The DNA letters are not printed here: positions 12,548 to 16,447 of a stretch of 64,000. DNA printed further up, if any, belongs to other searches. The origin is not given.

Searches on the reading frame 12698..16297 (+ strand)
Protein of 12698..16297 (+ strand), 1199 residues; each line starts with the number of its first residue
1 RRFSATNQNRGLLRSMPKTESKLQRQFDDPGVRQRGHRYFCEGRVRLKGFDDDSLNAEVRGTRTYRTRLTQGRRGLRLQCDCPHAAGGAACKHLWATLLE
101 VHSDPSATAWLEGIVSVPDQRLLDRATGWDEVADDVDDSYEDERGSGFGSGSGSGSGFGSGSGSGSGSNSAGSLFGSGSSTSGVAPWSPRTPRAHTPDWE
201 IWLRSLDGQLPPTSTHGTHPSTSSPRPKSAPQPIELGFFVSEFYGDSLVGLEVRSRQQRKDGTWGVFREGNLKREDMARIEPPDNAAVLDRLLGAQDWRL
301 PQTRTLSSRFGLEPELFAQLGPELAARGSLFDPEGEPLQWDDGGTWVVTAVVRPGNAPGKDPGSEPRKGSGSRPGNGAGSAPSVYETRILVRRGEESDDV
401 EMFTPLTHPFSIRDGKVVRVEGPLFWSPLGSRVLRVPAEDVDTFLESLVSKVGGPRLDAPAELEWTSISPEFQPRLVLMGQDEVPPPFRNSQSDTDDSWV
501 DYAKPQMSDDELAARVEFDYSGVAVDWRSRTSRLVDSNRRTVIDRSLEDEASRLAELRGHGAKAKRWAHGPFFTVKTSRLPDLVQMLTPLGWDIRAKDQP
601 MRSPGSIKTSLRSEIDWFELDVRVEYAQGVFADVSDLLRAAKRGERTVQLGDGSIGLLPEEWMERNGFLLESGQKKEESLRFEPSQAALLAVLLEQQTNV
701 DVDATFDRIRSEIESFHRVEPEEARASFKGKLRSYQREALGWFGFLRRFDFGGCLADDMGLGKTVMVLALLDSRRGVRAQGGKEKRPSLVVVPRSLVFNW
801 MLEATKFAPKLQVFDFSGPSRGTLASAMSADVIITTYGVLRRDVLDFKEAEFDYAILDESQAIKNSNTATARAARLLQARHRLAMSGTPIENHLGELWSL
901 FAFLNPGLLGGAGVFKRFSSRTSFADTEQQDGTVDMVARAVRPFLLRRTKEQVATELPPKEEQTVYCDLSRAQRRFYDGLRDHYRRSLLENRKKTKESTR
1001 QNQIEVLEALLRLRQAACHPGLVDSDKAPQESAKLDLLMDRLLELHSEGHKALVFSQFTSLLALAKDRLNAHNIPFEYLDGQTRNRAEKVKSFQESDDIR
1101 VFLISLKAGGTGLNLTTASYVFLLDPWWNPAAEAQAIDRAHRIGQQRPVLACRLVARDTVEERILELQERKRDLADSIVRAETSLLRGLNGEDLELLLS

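Call 43: search_protein_families(library=pfam, proteins=[window:12698-16297:+], max_evalue=0.0001)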
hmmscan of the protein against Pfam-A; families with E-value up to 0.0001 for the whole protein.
window:12698-16297:+ (1199 aa): 2 families
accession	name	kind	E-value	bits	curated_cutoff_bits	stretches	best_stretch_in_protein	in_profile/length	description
PF00176.29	SNF2-rel_dom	-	5e-63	213.3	24.9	1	735-1022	1-290/290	SNF2-related domain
PF00271.37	Helicase_C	-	8.2e-21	74.8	23.5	1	1035-1144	3-110/110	Helicase conserved C-terminal domain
